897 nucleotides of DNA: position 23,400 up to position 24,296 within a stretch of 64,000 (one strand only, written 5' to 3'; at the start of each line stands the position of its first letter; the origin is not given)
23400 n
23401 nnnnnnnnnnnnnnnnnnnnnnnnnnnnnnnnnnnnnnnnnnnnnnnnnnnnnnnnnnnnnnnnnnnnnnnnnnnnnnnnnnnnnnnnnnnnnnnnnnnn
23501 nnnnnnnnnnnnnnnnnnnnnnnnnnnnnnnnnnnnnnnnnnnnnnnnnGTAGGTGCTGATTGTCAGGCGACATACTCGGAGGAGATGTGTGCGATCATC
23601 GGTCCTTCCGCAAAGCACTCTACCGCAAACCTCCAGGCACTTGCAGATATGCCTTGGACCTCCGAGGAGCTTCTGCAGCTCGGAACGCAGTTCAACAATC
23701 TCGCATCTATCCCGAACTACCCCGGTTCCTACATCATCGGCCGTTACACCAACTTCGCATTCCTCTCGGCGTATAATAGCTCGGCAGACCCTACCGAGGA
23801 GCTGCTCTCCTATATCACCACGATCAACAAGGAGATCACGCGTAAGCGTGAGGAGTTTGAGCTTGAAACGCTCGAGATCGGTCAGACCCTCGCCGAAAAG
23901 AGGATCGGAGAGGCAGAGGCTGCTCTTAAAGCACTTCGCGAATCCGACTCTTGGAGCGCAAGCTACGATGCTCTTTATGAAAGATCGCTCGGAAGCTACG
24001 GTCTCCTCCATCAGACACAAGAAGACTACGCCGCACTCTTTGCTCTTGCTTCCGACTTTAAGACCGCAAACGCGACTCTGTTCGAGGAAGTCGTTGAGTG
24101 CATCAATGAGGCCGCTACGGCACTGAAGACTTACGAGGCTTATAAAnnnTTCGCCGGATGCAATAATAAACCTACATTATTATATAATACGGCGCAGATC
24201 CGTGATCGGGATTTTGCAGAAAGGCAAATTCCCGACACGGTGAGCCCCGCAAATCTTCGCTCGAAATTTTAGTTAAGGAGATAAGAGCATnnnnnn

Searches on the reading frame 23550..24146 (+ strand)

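Call 73: search_protein_families(library=pfam, proteins=[window:23550-24146:+], max_evalue=1)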
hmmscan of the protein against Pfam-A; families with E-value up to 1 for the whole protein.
window:23550-24146:+ (199 aa): 1 family
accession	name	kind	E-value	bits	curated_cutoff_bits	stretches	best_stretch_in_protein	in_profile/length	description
PF11254.13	DUF3053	-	0.083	12.9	23.9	1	69-146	63-143/219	Protein of unknown function (DUF3053)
